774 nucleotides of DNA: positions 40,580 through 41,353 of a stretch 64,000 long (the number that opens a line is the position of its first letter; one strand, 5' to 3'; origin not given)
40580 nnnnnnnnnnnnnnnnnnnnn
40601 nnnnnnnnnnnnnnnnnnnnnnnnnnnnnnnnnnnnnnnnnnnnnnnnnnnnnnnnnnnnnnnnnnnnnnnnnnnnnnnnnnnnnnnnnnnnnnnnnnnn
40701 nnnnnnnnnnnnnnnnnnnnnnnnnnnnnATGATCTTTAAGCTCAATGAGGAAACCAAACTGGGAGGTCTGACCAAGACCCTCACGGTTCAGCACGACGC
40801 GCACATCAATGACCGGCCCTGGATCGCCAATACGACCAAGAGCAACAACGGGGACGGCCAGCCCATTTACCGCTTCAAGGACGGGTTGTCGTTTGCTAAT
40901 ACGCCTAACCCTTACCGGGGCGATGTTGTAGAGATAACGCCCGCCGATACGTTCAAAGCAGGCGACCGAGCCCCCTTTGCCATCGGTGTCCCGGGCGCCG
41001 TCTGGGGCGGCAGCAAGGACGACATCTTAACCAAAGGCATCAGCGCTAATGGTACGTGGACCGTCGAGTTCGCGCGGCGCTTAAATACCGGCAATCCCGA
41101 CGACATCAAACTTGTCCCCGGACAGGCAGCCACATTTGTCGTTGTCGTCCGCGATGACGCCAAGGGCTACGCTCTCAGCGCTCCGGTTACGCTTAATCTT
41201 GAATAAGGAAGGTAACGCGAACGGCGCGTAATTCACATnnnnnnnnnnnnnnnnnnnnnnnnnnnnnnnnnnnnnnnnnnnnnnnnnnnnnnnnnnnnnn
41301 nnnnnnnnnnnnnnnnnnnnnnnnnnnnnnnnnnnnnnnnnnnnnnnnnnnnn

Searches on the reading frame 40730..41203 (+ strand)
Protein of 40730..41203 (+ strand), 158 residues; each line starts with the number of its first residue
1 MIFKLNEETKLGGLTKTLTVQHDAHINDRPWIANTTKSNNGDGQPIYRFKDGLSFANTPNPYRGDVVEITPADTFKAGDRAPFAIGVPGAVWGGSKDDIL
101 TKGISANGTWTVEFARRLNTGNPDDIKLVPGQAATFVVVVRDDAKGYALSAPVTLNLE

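Call 17: search_protein_families(library=pfam, proteins=[window:40730-41203:+], max_evalue=0.001)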
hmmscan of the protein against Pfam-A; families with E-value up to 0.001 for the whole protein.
window:40730-41203:+ (158 aa): 1 family
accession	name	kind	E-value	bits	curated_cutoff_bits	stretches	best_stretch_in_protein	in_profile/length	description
PF09459.16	EB_dh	-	1.5e-06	28.8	33.3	1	73-145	179-228/236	Ethylbenzene dehydrogenase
